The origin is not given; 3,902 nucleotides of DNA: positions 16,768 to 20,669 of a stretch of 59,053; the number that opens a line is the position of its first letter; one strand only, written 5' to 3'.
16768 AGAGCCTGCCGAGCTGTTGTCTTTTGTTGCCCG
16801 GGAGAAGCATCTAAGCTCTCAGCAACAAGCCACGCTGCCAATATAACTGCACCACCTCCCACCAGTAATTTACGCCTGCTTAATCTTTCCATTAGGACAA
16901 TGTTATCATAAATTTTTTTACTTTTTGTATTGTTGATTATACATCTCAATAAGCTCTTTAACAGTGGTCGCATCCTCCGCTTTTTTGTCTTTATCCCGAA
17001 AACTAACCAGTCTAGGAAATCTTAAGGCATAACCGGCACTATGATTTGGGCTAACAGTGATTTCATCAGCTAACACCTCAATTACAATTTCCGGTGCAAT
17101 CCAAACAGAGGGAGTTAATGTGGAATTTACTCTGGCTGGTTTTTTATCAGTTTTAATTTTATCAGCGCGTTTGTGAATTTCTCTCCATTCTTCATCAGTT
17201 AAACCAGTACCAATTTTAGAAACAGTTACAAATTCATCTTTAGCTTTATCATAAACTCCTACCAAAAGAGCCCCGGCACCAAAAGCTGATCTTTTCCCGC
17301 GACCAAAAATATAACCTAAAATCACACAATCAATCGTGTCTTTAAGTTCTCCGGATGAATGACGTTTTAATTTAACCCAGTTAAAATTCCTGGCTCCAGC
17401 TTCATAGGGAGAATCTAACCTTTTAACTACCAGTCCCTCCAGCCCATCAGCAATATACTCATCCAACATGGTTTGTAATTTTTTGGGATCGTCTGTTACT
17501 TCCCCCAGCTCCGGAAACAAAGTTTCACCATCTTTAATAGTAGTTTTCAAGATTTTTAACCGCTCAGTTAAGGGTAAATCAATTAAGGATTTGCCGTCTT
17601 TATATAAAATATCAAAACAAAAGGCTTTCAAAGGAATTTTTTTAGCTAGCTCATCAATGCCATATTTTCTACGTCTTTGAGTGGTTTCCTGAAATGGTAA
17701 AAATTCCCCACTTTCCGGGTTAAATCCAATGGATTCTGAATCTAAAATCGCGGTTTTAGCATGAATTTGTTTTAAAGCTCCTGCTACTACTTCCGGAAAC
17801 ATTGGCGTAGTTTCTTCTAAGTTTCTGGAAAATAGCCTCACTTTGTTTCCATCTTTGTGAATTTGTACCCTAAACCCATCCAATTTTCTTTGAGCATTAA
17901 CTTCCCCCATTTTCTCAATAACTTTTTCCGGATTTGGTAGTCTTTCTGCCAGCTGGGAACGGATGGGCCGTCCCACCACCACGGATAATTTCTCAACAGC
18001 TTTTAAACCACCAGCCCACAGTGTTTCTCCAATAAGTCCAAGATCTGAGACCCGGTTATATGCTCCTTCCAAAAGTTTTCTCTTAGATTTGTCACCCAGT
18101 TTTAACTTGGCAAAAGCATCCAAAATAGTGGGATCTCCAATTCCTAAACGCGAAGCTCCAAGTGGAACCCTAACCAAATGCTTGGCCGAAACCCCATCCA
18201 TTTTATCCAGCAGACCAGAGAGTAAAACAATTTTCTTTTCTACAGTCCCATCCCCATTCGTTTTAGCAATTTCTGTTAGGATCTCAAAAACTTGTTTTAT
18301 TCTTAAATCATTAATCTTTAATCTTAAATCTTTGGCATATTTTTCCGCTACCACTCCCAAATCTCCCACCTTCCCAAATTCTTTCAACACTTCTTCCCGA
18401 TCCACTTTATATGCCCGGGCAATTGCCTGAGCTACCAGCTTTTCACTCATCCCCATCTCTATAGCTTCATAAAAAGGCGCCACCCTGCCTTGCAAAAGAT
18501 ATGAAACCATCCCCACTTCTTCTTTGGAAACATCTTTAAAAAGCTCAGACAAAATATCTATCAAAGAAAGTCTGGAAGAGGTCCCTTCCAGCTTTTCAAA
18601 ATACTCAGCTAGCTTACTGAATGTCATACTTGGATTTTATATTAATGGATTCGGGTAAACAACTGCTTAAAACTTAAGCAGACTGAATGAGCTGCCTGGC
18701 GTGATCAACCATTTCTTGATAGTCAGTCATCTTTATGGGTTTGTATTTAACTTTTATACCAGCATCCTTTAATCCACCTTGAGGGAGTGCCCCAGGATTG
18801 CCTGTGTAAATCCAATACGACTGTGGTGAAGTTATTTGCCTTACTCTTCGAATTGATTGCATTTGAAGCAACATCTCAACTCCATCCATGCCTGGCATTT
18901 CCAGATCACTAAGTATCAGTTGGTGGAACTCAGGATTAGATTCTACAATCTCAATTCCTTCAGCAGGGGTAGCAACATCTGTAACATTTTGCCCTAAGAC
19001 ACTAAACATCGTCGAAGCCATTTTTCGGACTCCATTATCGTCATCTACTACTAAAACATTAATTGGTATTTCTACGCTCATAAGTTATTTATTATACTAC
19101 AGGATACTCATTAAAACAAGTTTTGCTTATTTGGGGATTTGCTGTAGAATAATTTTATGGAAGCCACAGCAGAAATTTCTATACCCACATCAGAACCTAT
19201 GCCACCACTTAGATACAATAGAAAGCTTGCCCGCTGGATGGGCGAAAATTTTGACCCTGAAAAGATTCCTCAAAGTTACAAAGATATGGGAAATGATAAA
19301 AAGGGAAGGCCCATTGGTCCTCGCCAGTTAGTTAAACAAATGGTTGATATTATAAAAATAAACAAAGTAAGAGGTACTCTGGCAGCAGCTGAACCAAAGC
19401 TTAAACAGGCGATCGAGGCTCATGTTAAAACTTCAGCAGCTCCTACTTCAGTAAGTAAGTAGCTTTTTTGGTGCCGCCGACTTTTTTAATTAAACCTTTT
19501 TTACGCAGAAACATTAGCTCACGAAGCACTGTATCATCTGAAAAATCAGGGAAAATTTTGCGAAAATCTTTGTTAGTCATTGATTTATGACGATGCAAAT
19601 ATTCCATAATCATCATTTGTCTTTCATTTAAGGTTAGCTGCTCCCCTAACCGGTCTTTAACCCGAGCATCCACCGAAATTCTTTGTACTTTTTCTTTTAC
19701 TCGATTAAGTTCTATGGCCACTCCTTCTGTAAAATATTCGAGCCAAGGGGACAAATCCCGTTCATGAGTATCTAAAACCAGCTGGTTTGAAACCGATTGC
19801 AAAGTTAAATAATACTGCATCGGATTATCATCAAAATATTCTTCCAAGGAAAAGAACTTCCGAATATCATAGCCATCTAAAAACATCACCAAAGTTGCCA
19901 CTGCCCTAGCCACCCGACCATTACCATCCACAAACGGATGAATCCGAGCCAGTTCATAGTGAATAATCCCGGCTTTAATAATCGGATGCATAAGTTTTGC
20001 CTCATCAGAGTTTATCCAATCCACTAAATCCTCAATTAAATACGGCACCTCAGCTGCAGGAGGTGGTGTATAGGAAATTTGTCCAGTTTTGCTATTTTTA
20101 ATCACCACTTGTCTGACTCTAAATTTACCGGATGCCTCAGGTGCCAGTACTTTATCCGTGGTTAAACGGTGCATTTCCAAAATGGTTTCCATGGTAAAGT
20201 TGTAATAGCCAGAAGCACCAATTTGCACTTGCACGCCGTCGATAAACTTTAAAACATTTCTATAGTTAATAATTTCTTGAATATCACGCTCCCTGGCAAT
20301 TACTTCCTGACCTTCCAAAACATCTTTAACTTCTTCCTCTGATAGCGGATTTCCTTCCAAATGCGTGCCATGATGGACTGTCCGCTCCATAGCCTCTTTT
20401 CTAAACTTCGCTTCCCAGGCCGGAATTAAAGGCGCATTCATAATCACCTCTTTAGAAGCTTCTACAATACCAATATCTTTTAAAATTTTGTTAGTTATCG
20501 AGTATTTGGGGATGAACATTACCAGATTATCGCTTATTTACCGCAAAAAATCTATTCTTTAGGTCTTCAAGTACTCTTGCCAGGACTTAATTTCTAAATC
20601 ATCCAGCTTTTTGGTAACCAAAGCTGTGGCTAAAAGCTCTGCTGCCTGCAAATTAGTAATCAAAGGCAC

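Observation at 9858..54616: The same GC-rich heptanucleotide tract (CCTGTTG)n is embedded in-frame in at least eight unrelated, mostly essential genes with a constant DNA polarity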

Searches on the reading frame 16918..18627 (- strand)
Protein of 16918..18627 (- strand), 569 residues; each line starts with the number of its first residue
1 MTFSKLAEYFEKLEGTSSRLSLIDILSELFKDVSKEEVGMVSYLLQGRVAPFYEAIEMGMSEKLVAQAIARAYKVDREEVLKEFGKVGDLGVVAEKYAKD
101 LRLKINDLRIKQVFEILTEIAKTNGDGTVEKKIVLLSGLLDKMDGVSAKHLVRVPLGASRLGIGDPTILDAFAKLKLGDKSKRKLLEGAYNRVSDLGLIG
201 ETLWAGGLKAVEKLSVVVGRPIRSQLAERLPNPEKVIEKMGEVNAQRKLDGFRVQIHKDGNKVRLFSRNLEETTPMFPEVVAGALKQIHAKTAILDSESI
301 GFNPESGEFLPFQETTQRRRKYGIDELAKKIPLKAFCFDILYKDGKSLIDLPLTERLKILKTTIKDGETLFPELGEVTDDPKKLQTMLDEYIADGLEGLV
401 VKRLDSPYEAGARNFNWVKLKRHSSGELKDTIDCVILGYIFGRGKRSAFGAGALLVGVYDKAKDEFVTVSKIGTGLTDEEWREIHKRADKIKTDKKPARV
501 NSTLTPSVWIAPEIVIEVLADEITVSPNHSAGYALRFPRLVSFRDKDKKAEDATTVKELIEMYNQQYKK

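Call 22: search_protein_families(library=pfam, proteins=[window:16918-18627:-])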
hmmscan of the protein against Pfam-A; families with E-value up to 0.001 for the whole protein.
window:16918-18627:- (569 aa): 4 families
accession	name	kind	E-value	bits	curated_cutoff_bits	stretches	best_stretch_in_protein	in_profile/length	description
PF01068.26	DNA_ligase_A_M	-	7.1e-52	176.5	26.2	1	225-421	2-204/204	ATP dependent DNA ligase domain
PF04675.19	DNA_ligase_A_N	-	2e-35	123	24.6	1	3-173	2-174/174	DNA ligase N terminus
PF04679.21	DNA_ligase_A_C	-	8.8e-20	71.4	27.5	1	451-545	5-92/94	ATP dependent DNA ligase C terminal region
PF09414.15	RNA_ligase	-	4.7e-05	24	27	1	242-419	2-169/171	RNA ligase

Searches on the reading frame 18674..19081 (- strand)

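Call 47: search_protein_families(library=pfam, proteins=[window:18674-19081:-], max_evalue=0.0001)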
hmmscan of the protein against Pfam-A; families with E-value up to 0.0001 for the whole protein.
window:18674-19081:- (135 aa): 1 family
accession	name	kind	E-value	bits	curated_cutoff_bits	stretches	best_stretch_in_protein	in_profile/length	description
PF00072.30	Response_reg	-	3e-11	43.9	30.2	1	9-78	1-68/111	Response regulator receiver domain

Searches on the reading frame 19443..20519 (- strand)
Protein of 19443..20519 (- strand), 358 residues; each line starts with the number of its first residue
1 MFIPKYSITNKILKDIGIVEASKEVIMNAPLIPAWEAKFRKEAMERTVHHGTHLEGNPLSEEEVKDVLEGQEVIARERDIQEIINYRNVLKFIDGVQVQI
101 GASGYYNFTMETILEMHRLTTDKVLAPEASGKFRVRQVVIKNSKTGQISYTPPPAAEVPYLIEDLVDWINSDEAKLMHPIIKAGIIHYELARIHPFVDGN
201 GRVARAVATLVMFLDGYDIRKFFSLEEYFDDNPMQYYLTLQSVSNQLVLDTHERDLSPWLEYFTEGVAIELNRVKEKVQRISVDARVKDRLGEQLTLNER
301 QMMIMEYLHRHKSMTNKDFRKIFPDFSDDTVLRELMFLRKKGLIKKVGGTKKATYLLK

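Call 47: search_protein_families(library=pfam, proteins=[window:19443-20519:-], max_evalue=0.0001)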
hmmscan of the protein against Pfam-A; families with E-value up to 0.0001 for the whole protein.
window:19443-20519:- (358 aa): 1 family
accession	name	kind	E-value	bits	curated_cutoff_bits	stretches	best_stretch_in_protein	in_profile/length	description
PF02661.23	Fic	-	6.1e-22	78.7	24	1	108-211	2-92/93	Fic/DOC family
